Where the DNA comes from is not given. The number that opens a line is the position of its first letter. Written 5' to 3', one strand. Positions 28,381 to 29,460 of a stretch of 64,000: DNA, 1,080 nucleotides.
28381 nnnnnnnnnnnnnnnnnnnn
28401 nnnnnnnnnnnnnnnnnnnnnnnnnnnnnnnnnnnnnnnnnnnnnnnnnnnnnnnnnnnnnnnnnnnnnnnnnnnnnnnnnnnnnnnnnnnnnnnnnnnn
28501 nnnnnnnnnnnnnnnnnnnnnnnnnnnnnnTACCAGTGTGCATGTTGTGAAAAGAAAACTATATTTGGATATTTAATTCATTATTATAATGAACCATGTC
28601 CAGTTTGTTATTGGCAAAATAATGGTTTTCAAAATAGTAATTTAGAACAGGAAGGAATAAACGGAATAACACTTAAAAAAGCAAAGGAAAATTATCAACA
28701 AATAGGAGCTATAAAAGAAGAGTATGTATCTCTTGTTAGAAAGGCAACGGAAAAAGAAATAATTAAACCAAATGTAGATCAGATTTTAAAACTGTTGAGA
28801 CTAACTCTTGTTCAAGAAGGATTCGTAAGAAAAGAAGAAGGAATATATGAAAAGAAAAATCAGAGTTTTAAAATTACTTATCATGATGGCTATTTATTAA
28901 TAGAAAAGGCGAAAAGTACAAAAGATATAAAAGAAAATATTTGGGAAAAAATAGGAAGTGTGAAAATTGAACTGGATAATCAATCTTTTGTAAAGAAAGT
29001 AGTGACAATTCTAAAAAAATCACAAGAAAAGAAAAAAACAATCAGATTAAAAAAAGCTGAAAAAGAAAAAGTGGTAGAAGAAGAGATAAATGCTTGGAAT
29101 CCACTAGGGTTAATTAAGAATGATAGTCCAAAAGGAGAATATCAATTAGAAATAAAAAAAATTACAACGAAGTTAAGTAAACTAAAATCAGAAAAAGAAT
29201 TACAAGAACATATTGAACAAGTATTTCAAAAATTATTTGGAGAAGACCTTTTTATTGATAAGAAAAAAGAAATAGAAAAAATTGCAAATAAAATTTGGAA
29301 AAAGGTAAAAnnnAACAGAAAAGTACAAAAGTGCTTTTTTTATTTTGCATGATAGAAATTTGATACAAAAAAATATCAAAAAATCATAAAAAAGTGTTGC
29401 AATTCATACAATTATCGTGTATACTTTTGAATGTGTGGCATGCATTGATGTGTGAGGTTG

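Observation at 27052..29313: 759-aa mosaic membrane protein with CPCC-like zinc ribbon and DUF1871-like module in the slot usually occupied by the str operon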

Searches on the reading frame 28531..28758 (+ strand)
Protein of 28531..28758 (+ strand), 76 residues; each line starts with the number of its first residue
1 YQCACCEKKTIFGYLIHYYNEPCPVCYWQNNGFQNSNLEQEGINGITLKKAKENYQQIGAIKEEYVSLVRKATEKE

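Call 77: search_dna_similar(query=window:28531-28758:+, collection=plasmids, mode=protein, max_evalue=0.01, max_rows=30)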
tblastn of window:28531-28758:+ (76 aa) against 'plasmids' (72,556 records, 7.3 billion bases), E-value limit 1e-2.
Records with a match: 26; places in all: 27; records where one place covers at least 80% of the query: 26.
Best place of each record, by identity: <60% 26.
By first word of the organism name: Priestia 7; Vibrio 2; Streptomyces 2; Rhizobium 2; Pseudomonas 1; Vescimonas 1; Listeria 1; Lactococcus 1; Mesobacillus 1; Calothrix 1; and 7 more.
By predicted mobility (MOB-suite, as given by PLSDB): non-mobilizable 21; conjugative 3; mobilizable 2.
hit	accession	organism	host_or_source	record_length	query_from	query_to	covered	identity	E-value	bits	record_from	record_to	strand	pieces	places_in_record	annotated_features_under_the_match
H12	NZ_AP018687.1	Vibrio rumoiensis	-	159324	3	76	97%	44.0%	2e-9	58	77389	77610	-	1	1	CPCC family cysteine-rich protein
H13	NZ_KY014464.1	Vibrio parahaemolyticus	-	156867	3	76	97%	42.7%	5e-9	57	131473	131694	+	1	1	CPCC family cysteine-rich protein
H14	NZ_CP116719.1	Pseudomonas aeruginosa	Homo sapiens,urine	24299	1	76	100%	41.0%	1e-8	56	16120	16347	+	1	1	CPCC family cysteine-rich protein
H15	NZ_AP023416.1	Vescimonas fastidiosa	Homo sapiens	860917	1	76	100%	40.0%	2e-8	56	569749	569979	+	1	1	CPCC family cysteine-rich protein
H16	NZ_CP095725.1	Listeria innocua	Homo sapiens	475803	2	76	99%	38.2%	8e-5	45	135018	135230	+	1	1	CPCC family cysteine-rich protein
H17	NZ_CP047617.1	Lactococcus raffinolactis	pure culture from sewage,sewage from ...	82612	1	76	100%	36.6%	2e-6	50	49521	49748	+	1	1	CPCC family cysteine-rich protein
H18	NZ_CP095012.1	Streptomyces sp. 2P-4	cell culture,mudflats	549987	1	76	100%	36.4%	2e-6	50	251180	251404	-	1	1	none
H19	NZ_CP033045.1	Mesobacillus foraminis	cell culture,Red Sea lagoons-Mangrove ...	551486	1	76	100%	35.1%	6e-6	49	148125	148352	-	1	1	CPCC family cysteine-rich protein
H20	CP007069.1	Rhizobium leguminosarum bv. trifolii CB782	plant root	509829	1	76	100%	34.1%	8e-4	42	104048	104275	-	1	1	none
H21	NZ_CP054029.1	Rhizobium hidalgonense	Pisum sativum l. (pea),Pure culture,Pea ...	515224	1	76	100%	34.1%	8e-4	42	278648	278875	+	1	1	CPCC family cysteine-rich protein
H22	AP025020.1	Calothrix sp. PCC 7716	-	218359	1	76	100%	33.3%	3e-4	44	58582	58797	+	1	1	hypothetical protein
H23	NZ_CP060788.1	Hymenobacter qilianensis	single bacterial strain,ermafrost ...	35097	1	76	100%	32.5%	1e-6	50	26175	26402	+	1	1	CPCC family cysteine-rich protein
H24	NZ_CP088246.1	Metabacillus sp. B2-18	single cell,human skin swab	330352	1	76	100%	32.5%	4e-6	49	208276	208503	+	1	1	CPCC family cysteine-rich protein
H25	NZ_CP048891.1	Priestia megaterium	culture,agricultural soil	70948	1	72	95%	33.8%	2e-5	47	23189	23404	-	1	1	CPCC family cysteine-rich protein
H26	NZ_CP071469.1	Priestia megaterium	whole organism,Hypersaline environment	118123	1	72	95%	33.8%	2e-5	47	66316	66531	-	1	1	CPCC family cysteine-rich protein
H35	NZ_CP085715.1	Peribacillus asahii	single cell,soil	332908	1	76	100%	29.9%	1e-4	45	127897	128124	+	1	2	CPCC family cysteine-rich protein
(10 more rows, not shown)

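Call 79: get_annotated_region(hit=H16, flank=5000)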
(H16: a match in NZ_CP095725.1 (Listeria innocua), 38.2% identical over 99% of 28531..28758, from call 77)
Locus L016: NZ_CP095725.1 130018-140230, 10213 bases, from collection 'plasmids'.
description: Listeria innocua strain 2010L-2059 plasmid unnamed, complete sequence
organism: Listeria innocua (NCBI taxid 1642)
taxonomy: Bacteria; Bacillota; Bacilli; Bacillales; Listeriaceae; Listeria; Listeria innocua
host: -; source: Homo sapiens; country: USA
typing (MOB-suite, as given by PLSDB): non-mobilizable
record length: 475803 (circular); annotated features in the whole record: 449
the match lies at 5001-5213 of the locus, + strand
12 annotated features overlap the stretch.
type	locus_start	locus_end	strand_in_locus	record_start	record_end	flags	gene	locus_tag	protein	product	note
CDS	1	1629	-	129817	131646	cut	-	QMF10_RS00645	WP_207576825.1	LapB repeat-containing protein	-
CDS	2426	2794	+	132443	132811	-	-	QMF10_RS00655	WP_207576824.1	ribonuclease P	-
CDS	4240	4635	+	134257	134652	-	-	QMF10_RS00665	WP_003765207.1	hypothetical protein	-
CDS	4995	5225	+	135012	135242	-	-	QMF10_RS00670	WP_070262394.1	CPCC family cysteine-rich protein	-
CDS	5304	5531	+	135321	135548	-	-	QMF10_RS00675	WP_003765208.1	hypothetical protein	-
CDS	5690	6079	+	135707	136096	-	-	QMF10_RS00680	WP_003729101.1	hypothetical protein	-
CDS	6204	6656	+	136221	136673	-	-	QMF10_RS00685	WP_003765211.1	hypothetical protein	-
CDS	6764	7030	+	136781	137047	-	-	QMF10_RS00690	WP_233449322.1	hypothetical protein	-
CDS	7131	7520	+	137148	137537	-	-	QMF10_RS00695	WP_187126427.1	inorganic diphosphatase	GO:0006796 - phosphate-containing compound metabolic process [Evidence IEA]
CDS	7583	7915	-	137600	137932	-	-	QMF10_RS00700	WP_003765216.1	bacteriocin immunity protein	-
CDS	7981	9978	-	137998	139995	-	tkt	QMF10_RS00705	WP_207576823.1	transketolase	GO:0006098 - pentose-phosphate shunt [Evidence IEA]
CDS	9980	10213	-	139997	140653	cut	fsa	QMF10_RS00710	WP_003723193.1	fructose-6-phosphate aldolase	-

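Call 80: get_annotated_region(hit=H14, flank=5000)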
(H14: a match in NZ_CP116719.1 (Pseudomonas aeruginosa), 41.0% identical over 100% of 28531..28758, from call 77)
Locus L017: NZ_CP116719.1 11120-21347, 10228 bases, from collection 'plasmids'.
description: Pseudomonas aeruginosa strain 2858 plasmid unnamed1
organism: Pseudomonas aeruginosa (NCBI taxid 287)
taxonomy: Bacteria; Pseudomonadota; Gammaproteobacteria; Pseudomonadales; Pseudomonadaceae; Pseudomonas; Pseudomonas aeruginosa
host: -; source: Homo sapiens,urine; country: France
typing (MOB-suite, as given by PLSDB): non-mobilizable
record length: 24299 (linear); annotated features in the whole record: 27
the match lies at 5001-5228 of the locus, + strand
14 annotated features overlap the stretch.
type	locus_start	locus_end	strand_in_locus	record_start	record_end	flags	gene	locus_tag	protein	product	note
CDS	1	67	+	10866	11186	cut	-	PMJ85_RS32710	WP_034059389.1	hypothetical protein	-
CDS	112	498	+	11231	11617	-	-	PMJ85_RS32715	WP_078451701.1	toxin glutamine deamidase domain-containing protein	-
CDS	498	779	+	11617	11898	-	-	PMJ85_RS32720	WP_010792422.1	YrhB domain-containing protein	-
CDS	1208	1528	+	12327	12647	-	-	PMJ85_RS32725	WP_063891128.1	hypothetical protein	-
CDS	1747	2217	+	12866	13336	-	-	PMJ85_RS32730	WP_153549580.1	hypothetical protein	-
CDS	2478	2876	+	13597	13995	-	-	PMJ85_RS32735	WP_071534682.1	hypothetical protein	-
CDS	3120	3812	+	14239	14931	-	-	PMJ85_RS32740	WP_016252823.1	transposase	-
CDS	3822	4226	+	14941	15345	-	-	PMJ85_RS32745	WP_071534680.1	DNA/RNA non-specific endonuclease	-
CDS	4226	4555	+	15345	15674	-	-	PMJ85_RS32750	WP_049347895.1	hypothetical protein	-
CDS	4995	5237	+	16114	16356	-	-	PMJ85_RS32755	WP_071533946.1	CPCC family cysteine-rich protein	-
CDS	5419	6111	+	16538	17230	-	-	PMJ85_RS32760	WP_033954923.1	transposase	-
CDS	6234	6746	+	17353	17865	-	-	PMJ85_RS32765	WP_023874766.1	hypothetical protein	-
CDS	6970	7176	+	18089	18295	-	-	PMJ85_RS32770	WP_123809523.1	hypothetical protein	-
CDS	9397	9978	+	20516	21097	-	-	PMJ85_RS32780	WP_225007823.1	ParB/Srx family N-terminal domain-containing protein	-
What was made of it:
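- One lies in a P. aeruginosa array with 'toxin glutamine deamidase', YrhB and 'DNA/RNA non-specific endonuclease' fragments (call 80).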

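Call 81: get_annotated_region(hit=H35, flank=5000)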
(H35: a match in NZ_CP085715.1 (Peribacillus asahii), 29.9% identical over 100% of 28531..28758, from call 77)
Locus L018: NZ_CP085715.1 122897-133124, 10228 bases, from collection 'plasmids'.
description: Peribacillus asahii strain CK1 plasmid unnamed1, complete sequence
organism: Peribacillus asahii (NCBI taxid 228899)
taxonomy: Bacteria; Bacillota; Bacilli; Bacillales; Bacillaceae; Peribacillus; Peribacillus asahii
host: -; source: single cell,soil; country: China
typing (MOB-suite, as given by PLSDB): non-mobilizable
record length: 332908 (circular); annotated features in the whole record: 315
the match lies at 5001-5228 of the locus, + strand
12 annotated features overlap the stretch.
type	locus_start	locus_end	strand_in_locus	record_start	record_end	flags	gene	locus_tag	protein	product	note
CDS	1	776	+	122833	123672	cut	-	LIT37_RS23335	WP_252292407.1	M56 family metallopeptidase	-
CDS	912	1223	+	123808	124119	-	-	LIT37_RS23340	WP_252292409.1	hypothetical protein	-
CDS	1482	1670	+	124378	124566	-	-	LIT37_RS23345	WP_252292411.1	hypothetical protein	-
CDS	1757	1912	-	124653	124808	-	-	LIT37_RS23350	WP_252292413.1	hypothetical protein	-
CDS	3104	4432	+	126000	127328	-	ltrA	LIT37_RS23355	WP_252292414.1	group II intron reverse transcriptase/maturase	GO:0000373 - Group II intron splicing [Evidence IEA]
CDS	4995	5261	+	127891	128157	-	-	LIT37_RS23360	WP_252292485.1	CPCC family cysteine-rich protein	-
CDS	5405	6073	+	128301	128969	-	-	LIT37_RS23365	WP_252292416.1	hypothetical protein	-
CDS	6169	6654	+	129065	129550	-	-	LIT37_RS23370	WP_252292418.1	hypothetical protein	-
CDS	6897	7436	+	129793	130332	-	-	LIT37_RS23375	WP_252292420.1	RNA polymerase sigma factor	GO:0006352 - DNA-templated transcription initiation [Evidence IEA]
CDS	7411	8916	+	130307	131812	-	-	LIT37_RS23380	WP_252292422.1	DUF4179 domain-containing protein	-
CDS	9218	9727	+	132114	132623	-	-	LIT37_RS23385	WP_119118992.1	sigma-70 family RNA polymerase sigma factor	GO:0006352 - DNA-templated transcription initiation [Evidence IEA]; GO:0006355 - regulation of DNA-templated ...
CDS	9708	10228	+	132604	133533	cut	-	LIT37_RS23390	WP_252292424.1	anti sigma factor C-terminal domain-containing protein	-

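Call 106: get_annotated_region(hit=H12, flank=3500)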
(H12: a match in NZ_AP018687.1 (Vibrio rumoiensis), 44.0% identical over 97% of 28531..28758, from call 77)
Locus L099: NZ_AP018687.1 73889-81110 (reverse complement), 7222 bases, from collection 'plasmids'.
description: Vibrio rumoiensis strain FERM P-14531 plasmid 1, complete sequence
organism: Vibrio rumoiensis (NCBI taxid 76258)
taxonomy: Bacteria; Pseudomonadota; Gammaproteobacteria; Vibrionales; Vibrionaceae; Vibrio; Vibrio rumoiensis
host: -; source: -; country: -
typing (MOB-suite, as given by PLSDB): conjugative; replicon IncC; relaxase MOBH,MOBH; mating-pair formation MPF_F
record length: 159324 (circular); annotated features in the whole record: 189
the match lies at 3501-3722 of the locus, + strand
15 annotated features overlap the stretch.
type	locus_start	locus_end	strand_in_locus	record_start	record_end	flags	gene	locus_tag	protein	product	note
CDS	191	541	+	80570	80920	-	-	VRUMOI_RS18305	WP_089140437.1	hypothetical protein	-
CDS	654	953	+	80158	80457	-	-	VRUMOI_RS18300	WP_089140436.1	hypothetical protein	-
CDS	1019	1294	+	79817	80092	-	-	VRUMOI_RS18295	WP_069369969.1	MafI family immunity protein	-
CDS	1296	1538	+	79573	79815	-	-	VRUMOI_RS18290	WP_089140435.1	hypothetical protein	-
CDS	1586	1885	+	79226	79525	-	-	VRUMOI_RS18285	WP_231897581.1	hypothetical protein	-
CDS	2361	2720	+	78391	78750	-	-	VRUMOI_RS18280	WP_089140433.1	hypothetical protein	-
CDS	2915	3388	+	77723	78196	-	-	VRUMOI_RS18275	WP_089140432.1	hypothetical protein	-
CDS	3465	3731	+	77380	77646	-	-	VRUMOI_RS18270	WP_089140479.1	CPCC family cysteine-rich protein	-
CDS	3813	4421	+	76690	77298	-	-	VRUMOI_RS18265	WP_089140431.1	hypothetical protein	-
CDS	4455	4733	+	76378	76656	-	-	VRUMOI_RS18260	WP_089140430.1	hypothetical protein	-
CDS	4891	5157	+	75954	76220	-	-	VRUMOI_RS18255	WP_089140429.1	hypothetical protein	-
CDS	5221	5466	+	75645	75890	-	-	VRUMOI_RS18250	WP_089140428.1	hypothetical protein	-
CDS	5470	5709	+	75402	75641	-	-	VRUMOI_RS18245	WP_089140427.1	hypothetical protein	-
CDS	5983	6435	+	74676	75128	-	-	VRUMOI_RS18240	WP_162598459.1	hypothetical protein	-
CDS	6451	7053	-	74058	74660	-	-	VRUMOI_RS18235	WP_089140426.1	hypothetical protein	-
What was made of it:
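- One lies in a Vibrio array of about 14 co-oriented small genes that includes a MafI immunity protein (call 106).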

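Call 107: get_annotated_region(hit=H17, flank=3500)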
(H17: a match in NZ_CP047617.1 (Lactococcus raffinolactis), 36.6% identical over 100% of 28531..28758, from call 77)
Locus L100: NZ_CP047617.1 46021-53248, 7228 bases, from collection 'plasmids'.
description: Lactococcus raffinolactis strain Lr_19_5 plasmid pLraf_19_5_1, complete sequence
organism: Lactococcus raffinolactis (NCBI taxid 1366)
taxonomy: Bacteria; Bacillota; Bacilli; Lactobacillales; Streptococcaceae; Lactococcus; Lactococcus raffinolactis
host: -; source: pure culture from sewage,sewage from Environmental Centre Robert O. Picard; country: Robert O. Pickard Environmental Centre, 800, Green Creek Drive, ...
typing (MOB-suite, as given by PLSDB): non-mobilizable
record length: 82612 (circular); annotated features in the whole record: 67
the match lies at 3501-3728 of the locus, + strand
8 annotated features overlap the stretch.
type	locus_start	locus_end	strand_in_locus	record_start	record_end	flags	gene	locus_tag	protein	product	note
CDS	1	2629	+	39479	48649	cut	-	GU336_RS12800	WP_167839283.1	DUF6531 domain-containing protein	-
CDS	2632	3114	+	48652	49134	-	-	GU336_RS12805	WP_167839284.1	hypothetical protein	-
CDS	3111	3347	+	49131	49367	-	-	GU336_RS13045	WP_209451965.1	hypothetical protein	-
CDS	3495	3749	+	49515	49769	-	-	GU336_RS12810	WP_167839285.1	CPCC family cysteine-rich protein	-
CDS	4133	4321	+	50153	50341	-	-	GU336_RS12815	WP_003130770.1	hypothetical protein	-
CDS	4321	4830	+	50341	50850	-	-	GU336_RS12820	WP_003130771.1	MepB family protein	-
CDS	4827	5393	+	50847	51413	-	-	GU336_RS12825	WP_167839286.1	recombinase family protein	GO:0006310 - DNA recombination [Evidence IEA]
CDS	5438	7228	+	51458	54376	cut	-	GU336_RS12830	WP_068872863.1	Tn3 family transposase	-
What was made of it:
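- One lies just downstream of a 3056-aa DUF6531-containing protein in Lactococcus (call 107).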

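Call 108: get_annotated_region(hit=H19, flank=3500)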
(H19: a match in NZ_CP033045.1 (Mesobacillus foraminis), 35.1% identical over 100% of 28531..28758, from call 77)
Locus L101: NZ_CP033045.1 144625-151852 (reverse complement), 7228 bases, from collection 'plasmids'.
description: Mesobacillus foraminis strain Bac44 plasmid unnamed, complete sequence
organism: Mesobacillus foraminis (NCBI taxid 279826)
taxonomy: Bacteria; Bacillota; Bacilli; Bacillales; Bacillaceae; Mesobacillus; Mesobacillus foraminis
host: -; source: cell culture,Red Sea lagoons-Mangrove Mud; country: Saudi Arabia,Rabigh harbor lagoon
typing (MOB-suite, as given by PLSDB): non-mobilizable
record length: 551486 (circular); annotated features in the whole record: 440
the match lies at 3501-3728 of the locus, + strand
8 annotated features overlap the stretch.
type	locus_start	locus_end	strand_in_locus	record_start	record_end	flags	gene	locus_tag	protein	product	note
CDS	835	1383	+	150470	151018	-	-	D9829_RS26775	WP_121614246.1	GNAT family protein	-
CDS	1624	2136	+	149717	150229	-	-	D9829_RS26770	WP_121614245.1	hypothetical protein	-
CDS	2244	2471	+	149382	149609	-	-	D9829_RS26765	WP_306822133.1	YczI family protein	-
CDS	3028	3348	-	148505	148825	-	-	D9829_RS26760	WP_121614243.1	hypothetical protein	-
CDS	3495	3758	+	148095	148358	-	-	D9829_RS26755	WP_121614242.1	CPCC family cysteine-rich protein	-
CDS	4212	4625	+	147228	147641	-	-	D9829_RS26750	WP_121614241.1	hypothetical protein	-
CDS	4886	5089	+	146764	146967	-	-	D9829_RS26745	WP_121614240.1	hypothetical protein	-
CDS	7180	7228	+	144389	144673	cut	-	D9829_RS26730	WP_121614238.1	hypothetical protein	-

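Call 109: get_annotated_region(hit=H25, flank=3500)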
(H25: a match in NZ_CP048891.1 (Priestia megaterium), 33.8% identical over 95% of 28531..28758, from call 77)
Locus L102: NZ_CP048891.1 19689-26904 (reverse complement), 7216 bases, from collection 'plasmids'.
description: Priestia megaterium strain Mes11 plasmid pBMG8, complete sequence
organism: Priestia megaterium (NCBI taxid 1404)
taxonomy: Bacteria; Bacillota; Bacilli; Bacillales; Bacillaceae; Priestia; Priestia megaterium
host: -; source: culture,agricultural soil; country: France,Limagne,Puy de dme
typing (MOB-suite, as given by PLSDB): non-mobilizable
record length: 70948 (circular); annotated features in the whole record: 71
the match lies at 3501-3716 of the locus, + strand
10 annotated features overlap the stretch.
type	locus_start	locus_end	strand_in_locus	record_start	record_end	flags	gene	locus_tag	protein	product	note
CDS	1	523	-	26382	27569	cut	-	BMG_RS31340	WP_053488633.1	cytochrome P450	-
CDS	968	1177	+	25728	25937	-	-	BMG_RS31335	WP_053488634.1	cold-shock protein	-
CDS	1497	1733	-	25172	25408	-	-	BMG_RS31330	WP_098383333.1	hypothetical protein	-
CDS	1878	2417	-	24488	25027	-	-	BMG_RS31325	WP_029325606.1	DUF402 domain-containing protein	-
CDS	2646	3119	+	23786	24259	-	-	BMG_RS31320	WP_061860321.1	hypothetical protein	-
CDS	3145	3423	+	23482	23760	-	-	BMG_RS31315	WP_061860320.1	hypothetical protein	-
CDS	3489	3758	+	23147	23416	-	-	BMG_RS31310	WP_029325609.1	CPCC family cysteine-rich protein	-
CDS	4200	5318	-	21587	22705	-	-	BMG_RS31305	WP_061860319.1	Ger(x)C family spore germination protein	GO:0030436 - asexual sporulation [Evidence IEA]; GO:0009847 - spore germination [Evidence IEA]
CDS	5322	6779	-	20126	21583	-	-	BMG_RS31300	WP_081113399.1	spore germination protein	GO:0009847 - spore germination [Evidence IEA]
CDS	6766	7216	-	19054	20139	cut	-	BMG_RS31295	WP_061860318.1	endospore germination permease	GO:0009847 - spore germination [Evidence IEA]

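Call 110: get_annotated_region(hit=H24, flank=3500)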
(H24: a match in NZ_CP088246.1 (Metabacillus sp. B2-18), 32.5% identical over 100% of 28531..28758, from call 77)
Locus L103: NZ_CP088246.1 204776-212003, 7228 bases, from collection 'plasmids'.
description: Metabacillus sp. B2-18 plasmid pB218, complete sequence
organism: Metabacillus sp. B2-18 (NCBI taxid 2897333)
taxonomy: Bacteria; Bacillota; Bacilli; Bacillales; Bacillaceae; Metabacillus; Metabacillus sp. B2-18
host: -; source: single cell,human skin swab; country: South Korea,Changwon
typing (MOB-suite, as given by PLSDB): non-mobilizable
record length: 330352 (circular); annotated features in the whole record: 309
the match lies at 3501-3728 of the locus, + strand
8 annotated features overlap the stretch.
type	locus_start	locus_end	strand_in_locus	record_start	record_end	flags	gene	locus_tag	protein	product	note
CDS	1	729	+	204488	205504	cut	spoIIP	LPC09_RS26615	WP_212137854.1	stage II sporulation protein P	GO:0030436 - asexual sporulation [Evidence IEA]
CDS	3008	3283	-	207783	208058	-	-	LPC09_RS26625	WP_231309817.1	hypothetical protein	-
CDS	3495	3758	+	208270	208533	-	-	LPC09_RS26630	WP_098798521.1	CPCC family cysteine-rich protein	-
CDS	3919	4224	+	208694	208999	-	-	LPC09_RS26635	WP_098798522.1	hypothetical protein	-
CDS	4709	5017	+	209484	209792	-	-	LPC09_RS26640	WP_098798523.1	helix-turn-helix transcriptional regulator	-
CDS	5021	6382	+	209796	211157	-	-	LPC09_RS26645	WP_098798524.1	hypothetical protein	-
CDS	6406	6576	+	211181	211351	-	-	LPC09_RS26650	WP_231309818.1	hypothetical protein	-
CDS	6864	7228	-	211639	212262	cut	-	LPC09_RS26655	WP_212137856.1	hypothetical protein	-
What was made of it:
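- Closest known: CPCC family cysteine-rich proteins. Different: Typical members are stand-alone proteins of about 75-90 aa (calls 77, 79-81, 106-110).
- Five of 8 CPCC contexts were uninformative (calls 79, 81, 108-110).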

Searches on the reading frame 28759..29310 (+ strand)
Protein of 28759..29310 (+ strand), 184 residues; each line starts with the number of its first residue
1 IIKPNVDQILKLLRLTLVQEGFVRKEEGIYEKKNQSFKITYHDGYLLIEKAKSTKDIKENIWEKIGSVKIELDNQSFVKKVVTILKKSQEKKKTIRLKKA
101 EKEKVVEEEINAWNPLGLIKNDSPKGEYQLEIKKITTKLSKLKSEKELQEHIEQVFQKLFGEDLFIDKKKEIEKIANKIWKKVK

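Call 8: search_protein_families(library=pfam, proteins=[window:28759-29310:+], max_evalue=10)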
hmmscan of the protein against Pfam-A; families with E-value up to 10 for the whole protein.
window:28759-29310:+ (184 aa): 5 families
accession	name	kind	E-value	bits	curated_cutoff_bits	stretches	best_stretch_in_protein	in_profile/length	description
PF08958.15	DUF1871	-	0.044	14.6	22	1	109-172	5-63/77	Domain of unknown function (DUF1871)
PF17150.9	CHASE6_C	-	0.082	13.9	27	1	58-91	44-77/80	C-terminal domain of two-partite extracellular sensor domain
PF01323.26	DSBA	-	0.14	12.3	25.6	1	74-178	29-131/191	DSBA-like thioredoxin domain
PF24643.1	DUF7637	-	2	9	27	1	26-106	23-103/112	Domain of unknown function (DUF7637)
PF12220.14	U1snRNP70_N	-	3.9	8.5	23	1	78-115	52-89/92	U1 small nuclear ribonucleoprotein of 70kDa MW N terminal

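Call 47: search_protein_families(library=ncbifam, proteins=[window:28759-29310:+], max_evalue=0.1)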
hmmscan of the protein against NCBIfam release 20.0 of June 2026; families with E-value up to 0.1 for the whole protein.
window:28759-29310:+ (184 aa): 0 families

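Call 112: search_protein_families(library=phrogs, proteins=[window:28759-29310:+], max_evalue=0.01)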
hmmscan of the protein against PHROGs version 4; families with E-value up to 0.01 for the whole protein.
window:28759-29310:+ (184 aa): 0 families

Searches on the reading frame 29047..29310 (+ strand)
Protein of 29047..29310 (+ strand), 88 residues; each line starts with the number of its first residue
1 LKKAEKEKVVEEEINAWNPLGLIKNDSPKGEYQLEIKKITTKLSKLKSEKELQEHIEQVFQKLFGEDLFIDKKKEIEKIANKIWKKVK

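Call 8: search_protein_families(library=pfam, proteins=[window:29050-29310:+], max_evalue=10)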
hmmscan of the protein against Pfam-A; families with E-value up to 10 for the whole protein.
window:29050-29310:+ (87 aa): 3 families
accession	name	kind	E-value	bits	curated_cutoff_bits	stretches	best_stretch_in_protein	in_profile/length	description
PF08958.15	DUF1871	-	0.0096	16.7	22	1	12-75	5-63/77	Domain of unknown function (DUF1871)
PF25118.1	EFL1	-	0.03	15.4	30.9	1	36-83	26-74/89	Elongation factor-like GTPase 1-like domain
PF24021.1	ACT_phage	-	0.074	13.1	27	1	29-74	123-168/176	Phage ACT-like domain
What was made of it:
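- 29053..29310 (+): C-terminal DUF1871-like helical domain (res about 668-753; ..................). Pfam 16.7 bits, below the cutoff of 22 (call 8).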

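Call 78: search_dna_similar(query=window:29047-29310:+, collection=plasmids, mode=protein, max_evalue=0.1, max_rows=20)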
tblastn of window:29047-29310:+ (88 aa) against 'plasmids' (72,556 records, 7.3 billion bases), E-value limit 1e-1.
No match.
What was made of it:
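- Tried and rejected: DUF1871 has no tblastn hit in plasmids (call 78).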
